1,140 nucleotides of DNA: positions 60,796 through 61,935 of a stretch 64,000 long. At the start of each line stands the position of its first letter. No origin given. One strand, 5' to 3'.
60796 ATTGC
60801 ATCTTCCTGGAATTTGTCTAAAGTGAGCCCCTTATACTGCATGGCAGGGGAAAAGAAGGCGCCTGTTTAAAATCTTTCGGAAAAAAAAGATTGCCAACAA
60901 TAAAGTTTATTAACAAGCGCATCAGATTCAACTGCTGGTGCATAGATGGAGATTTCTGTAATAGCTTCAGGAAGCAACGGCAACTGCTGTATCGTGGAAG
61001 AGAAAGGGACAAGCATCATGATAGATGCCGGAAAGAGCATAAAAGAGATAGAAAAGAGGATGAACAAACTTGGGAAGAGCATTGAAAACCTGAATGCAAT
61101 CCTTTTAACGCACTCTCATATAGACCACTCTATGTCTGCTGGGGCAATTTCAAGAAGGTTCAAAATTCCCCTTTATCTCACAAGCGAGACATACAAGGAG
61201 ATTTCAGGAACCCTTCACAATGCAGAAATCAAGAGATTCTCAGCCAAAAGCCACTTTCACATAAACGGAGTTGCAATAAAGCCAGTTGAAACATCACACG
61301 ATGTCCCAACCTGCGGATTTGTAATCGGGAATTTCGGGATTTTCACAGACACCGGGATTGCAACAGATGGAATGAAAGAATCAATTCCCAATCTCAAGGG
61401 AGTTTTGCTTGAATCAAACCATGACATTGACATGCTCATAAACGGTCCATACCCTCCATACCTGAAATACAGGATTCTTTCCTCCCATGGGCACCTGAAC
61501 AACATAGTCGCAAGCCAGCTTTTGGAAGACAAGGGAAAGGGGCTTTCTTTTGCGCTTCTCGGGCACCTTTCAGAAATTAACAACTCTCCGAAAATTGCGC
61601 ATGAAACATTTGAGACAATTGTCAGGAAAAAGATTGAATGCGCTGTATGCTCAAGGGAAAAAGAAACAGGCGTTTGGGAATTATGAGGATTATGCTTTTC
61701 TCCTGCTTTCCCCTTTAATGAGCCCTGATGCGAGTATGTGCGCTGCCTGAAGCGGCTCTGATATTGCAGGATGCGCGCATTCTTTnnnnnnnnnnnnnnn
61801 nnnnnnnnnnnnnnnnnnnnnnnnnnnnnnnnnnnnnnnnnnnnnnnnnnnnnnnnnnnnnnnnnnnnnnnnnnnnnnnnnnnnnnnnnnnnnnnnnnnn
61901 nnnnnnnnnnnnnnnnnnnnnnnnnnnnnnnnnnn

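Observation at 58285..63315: Two otherwise unrelated proteins end with the same 23-residue C-terminal peptide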

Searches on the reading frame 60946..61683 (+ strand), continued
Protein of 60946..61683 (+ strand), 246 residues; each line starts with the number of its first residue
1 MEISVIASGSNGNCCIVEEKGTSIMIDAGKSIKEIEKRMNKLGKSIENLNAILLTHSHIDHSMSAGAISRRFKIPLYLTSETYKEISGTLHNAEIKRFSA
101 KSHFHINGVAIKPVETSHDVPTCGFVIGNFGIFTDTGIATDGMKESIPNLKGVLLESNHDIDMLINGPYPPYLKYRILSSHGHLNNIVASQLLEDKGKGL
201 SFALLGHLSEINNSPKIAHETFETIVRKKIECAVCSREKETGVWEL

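Call 33: find_encoding_contigs(protein=P0158, flank=5000, max_places=2)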
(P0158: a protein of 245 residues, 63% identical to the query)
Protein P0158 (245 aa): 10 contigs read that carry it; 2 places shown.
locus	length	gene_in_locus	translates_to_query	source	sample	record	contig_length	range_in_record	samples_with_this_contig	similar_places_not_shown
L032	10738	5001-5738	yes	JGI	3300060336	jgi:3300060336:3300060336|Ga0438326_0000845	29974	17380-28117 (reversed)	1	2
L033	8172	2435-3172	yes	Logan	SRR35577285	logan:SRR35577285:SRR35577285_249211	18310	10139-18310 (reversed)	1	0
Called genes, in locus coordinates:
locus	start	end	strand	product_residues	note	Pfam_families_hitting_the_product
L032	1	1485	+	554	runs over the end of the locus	PF03484:B5, PF17759:tRNA_synthFbeta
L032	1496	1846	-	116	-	PF00467:KOW (faint)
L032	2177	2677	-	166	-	PF01199:Ribosomal_L34e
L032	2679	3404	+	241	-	PF04332:DUF475, PF03741:TerC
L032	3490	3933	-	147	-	PF02308:MgtC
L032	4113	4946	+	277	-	PF05448:AXE1, PF01738:DLH, PF02129:Peptidase_S15 (faint), PF02230:Abhydrolase_2 (faint), PF20434:BD-FAE (faint), PF00561:Abhydrolase_1, PF12146:Hydrolase_4, PF00326:Peptidase_S9 (faint)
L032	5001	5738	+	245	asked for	PF00753:Lactamase_B, PF23023:Anti-Pycsar_Apyc1 (weak), PF12706:Lactamase_B_2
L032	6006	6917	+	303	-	-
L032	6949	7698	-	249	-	PF01956:EMC3_TMCO1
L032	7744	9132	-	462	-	PF00344:SecY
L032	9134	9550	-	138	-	PF00828:Ribosomal_L27A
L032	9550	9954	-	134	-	PF00327:Ribosomal_L30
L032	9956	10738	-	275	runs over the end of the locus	PF00333:Ribosomal_S5, PF03719:Ribosomal_S5_C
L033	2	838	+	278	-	?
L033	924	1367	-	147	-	PF02308:MgtC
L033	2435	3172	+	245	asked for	PF00753:Lactamase_B, PF23023:Anti-Pycsar_Apyc1 (weak), PF12706:Lactamase_B_2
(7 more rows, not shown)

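Call 49: search_protein_families(library=ncbifam, proteins=[window:60946-61683:+], max_evalue=0.1)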
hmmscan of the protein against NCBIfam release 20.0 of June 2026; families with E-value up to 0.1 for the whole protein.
window:60946-61683:+ (246 aa): 37 families (the best 25 are shown)
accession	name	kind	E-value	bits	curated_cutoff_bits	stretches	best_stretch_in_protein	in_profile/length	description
NF041804.1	MBL_fold_SolJ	exception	2.6e-08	33.3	350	1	19-136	27-138/224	solanimycin biosynthesis MBL-fold hydrolase SolJ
NF038231.1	MBL_Geo_Pelo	equivalog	1.5e-07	31.2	360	1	15-152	37-183/250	GPMC system MBL fold metallohydrolase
TIGR02651.1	RNase_Z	equivalog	4.3e-07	29.3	292.95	1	13-127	19-147/302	ribonuclease Z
NF002553.0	PRK02113.1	equivalog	9.2e-07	28.5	386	1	15-145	38-179/252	MBL fold metallo-hydrolase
NF033105.1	bla_subclass_B3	equivalog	1.8e-06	27.4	240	1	14-79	25-92/257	subclass B3 metallo-beta-lactamase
NF012229.1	bla_class_B_core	domain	2.6e-06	27.6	100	1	16-91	19-93/139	metallo-beta-lactamase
TIGR03675.1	arCOG00543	equivalog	6.4e-06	24.7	580.2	1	14-83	190-264/631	beta-CASP ribonuclease aCPSF1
NF000801.0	PRK00055.1-3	equivalog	1.1e-05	24.7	252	1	14-63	22-68/307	ribonuclease Z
TIGR03413.1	GSH_gloB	equivalog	1.4e-05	24.6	200.8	1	13-87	12-80/248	hydroxyacylglutathione hydrolase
TIGR03307.1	PhnP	equivalog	2.1e-05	24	272.25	1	13-129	38-152/249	phosphonate metabolism protein PhnP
NF045584.1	cas14_MBL_CASP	equivalog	9.2e-05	21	800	1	11-82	13-85/612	type VII CRISPR-associated protein Cas14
NF033088.2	bla_subclass_B1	equivalog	0.00015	21.5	200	1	12-110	31-129/217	subclass B1 metallo-beta-lactamase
NF000806.0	PRK00055.2-4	equivalog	0.00042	19.6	363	1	11-68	19-73/280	ribonuclease Z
NF001911.0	PRK00685.1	equivalog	0.00058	19.4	144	1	16-118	12-109/228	metal-dependent hydrolase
NF041809.1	Avs1a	equivalog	0.00071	18.4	420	1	10-61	5-59/387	AVAST type 1 anti-phage system MBL fold metallo-hydrolase Avs1a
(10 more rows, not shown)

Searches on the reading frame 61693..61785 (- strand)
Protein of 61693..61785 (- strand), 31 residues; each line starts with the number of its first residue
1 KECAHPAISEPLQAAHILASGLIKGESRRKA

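Call 57: search_protein_representatives(protein=window:61693-61785:-)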
Query: 31 residues. Proteins with E-value up to 0.001 (for the whole library): 1; up to 1e-10: 0; up to 1e-30: 0. The best 1 are listed.
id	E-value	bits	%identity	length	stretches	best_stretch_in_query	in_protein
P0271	2.7e-07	44.2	41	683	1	5-26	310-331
